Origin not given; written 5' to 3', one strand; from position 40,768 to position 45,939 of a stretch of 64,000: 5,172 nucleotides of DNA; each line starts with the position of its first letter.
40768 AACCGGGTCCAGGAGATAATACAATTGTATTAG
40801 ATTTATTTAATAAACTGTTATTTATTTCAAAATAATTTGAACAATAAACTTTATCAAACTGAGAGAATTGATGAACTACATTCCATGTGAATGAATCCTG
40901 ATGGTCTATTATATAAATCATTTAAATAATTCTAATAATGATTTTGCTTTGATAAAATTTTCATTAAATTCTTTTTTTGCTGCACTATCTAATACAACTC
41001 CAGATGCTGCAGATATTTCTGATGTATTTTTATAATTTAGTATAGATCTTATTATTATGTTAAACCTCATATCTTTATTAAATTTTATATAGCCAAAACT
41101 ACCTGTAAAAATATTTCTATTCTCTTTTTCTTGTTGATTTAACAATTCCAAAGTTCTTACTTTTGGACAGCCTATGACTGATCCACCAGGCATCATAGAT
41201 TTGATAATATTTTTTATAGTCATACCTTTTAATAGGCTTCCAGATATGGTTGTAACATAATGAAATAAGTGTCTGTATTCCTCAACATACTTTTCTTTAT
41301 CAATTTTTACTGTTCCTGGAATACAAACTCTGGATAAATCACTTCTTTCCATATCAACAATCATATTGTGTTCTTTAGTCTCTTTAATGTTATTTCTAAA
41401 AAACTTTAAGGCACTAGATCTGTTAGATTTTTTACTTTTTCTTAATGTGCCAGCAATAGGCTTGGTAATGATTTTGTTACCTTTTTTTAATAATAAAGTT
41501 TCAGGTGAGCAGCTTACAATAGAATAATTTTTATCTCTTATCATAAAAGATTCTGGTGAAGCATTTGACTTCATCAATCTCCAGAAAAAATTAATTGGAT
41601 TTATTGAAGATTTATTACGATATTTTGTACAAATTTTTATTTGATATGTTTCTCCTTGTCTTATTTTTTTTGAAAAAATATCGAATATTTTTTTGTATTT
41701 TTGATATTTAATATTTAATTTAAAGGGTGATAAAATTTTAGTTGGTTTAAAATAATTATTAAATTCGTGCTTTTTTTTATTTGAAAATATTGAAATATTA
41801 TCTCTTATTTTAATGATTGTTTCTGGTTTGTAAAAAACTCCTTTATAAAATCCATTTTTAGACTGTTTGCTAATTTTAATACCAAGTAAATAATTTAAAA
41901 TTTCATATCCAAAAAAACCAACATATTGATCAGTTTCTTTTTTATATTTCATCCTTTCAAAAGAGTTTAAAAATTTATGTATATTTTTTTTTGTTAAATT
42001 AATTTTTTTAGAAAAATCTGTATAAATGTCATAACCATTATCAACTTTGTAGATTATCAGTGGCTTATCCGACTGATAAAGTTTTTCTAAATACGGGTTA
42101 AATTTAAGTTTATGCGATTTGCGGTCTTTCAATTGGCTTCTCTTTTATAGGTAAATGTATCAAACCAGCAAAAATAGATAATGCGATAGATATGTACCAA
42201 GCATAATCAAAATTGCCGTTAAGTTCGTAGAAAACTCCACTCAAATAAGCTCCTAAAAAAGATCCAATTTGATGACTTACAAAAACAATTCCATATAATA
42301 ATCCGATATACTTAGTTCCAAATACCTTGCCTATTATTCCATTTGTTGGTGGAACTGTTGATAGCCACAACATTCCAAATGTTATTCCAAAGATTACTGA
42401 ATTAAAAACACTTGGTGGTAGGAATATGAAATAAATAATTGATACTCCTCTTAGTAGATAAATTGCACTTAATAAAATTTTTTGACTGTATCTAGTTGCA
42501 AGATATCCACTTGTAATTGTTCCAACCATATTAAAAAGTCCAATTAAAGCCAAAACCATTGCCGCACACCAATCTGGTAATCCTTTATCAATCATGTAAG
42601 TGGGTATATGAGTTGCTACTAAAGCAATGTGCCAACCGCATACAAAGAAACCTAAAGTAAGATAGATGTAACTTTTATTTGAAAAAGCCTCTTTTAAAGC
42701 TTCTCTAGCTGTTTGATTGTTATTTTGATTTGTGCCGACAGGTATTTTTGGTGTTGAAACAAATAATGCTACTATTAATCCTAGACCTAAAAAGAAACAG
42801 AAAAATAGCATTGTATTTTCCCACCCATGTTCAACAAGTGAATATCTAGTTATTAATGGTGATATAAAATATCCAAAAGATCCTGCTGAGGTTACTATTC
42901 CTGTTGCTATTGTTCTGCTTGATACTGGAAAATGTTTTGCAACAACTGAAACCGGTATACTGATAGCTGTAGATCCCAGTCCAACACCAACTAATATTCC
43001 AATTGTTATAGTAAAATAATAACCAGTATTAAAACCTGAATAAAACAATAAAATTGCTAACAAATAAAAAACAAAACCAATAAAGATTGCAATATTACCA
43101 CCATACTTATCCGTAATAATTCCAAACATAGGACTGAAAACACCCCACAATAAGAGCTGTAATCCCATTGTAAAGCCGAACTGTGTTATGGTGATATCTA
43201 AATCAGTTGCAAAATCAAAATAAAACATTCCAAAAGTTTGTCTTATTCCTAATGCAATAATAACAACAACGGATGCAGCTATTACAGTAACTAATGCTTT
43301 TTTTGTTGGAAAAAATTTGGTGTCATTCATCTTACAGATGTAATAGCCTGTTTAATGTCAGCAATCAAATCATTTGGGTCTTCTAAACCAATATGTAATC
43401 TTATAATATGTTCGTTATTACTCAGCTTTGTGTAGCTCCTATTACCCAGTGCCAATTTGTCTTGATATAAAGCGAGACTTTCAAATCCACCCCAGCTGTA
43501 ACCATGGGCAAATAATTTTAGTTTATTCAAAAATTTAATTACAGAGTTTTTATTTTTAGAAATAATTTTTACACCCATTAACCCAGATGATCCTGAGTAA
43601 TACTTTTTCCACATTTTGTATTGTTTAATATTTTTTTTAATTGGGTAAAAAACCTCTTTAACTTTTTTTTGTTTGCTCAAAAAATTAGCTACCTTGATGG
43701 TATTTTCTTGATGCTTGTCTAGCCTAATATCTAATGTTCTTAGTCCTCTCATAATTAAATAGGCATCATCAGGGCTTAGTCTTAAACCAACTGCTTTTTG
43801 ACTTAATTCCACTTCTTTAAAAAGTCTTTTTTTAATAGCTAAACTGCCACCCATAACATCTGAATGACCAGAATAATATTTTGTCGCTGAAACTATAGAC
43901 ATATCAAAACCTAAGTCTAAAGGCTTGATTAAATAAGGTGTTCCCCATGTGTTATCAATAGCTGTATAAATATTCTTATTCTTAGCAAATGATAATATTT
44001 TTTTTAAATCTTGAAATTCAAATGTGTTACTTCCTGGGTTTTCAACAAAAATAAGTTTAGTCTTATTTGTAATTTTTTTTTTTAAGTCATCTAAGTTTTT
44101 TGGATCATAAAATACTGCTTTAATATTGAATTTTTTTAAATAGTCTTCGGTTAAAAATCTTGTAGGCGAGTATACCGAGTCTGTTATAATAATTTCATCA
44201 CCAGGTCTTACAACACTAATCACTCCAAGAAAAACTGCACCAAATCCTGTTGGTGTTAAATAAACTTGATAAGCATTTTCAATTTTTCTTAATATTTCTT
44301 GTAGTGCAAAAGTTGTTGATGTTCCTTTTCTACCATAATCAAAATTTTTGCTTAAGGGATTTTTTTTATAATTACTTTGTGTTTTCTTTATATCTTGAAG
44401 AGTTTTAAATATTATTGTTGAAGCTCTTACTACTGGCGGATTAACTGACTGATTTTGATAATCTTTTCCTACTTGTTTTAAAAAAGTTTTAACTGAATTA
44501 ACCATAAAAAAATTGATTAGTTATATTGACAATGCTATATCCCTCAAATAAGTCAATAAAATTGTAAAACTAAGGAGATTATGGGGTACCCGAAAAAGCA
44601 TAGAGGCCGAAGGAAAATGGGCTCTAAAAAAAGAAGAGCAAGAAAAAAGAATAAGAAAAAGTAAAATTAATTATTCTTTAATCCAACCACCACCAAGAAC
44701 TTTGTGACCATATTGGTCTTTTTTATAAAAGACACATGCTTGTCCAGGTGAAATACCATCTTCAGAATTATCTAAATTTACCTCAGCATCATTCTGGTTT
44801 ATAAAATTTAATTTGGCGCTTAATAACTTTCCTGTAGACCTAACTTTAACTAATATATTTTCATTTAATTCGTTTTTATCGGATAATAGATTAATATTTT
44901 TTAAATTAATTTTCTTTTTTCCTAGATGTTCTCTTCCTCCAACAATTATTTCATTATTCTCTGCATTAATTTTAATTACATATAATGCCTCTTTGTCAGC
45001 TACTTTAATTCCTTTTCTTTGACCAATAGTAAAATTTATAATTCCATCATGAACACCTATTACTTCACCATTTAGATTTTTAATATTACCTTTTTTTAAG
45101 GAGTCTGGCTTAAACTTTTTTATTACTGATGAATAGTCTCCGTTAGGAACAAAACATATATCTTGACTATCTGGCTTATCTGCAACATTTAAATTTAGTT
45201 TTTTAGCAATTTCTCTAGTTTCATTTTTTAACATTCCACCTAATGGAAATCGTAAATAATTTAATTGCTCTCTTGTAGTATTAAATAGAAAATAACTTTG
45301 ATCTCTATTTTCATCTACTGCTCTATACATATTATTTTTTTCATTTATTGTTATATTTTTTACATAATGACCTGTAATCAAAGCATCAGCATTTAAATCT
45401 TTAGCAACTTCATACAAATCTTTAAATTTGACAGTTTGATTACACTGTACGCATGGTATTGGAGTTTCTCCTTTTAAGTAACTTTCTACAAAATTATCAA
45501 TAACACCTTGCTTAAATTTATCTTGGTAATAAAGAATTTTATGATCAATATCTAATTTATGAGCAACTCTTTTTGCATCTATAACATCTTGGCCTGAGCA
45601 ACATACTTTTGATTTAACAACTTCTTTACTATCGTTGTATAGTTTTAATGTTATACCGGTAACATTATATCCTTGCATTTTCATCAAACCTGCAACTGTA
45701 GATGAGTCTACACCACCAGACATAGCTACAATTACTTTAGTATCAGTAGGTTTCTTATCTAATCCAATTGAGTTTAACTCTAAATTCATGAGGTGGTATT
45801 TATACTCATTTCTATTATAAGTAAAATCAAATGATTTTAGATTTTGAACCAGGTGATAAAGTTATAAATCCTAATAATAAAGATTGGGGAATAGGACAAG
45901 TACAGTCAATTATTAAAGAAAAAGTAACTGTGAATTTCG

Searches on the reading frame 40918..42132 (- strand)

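Call 22: search_protein_families(library=pfam, proteins=[window:40918-42132:-], max_evalue=0.001)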
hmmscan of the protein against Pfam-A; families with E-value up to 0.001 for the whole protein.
window:40918-42132:- (404 aa): 1 family
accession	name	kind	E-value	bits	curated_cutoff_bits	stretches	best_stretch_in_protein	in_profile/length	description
PF00425.24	Chorismate_bind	-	9.2e-72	242.1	27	1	144-394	3-256/257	chorismate binding enzyme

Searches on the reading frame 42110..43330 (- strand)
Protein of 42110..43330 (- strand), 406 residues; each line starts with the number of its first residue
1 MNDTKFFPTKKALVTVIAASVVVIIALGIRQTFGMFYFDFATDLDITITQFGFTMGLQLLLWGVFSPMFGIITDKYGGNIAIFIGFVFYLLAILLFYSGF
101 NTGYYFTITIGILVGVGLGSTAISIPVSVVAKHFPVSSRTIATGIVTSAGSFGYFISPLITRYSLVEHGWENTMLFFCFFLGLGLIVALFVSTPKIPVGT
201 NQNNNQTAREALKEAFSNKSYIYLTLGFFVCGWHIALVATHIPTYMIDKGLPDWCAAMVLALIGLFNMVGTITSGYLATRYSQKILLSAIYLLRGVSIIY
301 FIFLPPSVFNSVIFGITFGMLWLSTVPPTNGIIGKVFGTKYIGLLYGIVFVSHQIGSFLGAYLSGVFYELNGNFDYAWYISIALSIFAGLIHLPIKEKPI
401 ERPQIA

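Call 22: search_protein_families(library=pfam, proteins=[window:42110-43330:-], max_evalue=0.001)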
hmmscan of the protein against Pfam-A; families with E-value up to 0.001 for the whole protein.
window:42110-43330:- (406 aa): 1 family
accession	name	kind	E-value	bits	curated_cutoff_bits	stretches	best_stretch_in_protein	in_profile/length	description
PF07690.21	MFS_1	-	3.4e-39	135.2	33.4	2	21-337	3-323/347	Major Facilitator Superfamily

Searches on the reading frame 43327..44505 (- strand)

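Call 22: search_protein_families(library=pfam, proteins=[window:43327-44505:-], max_evalue=0.001)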
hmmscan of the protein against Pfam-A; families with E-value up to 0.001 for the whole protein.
window:43327-44505:- (392 aa): 3 families
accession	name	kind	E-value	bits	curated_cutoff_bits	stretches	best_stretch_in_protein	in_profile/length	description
PF01053.26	Cys_Met_Meta_PP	-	1.9e-103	346.4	27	1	14-388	11-380/381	Cys/Met metabolism PLP-dependent enzyme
PF00266.25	Aminotran_5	-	1.9e-06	27.6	21.5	1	35-212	15-204/371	Aminotransferase class-V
PF00155.27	Aminotran_1_2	-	1.7e-05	24.7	19.7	1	83-186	70-187/361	Aminotransferase class I and II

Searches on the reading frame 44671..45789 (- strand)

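Call 23: search_protein_families(library=pfam, proteins=[window:44671-45789:-], max_evalue=0.001)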
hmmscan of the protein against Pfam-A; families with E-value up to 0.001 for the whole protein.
window:44671-45789:- (372 aa): 6 families
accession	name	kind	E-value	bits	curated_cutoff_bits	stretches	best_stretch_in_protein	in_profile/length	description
PF03054.22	tRNA_Me_trans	-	1.1e-73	247.7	20.6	1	18-215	2-201/202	tRNA methyl transferase HUP domain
PF20259.3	tRNA_Me_trans_M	-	3.8e-18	65.2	27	1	224-284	5-65/66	tRNA methyl transferase PRC-barrel domain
PF20258.4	tRNA_Me_trans_C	-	2.2e-16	60.4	20.6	1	292-370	2-77/77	Aminomethyltransferase beta-barrel domain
PF00733.27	Asn_synthase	-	1.5e-05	25.3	21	1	15-90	16-81/354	Asparagine synthase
PF06508.19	QueC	-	2e-05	24.6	22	1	18-201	1-176/210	Queuosine biosynthesis protein QueC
PF02540.23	NAD_synthase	-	9.3e-05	22.1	21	1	16-95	18-95/242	NAD synthase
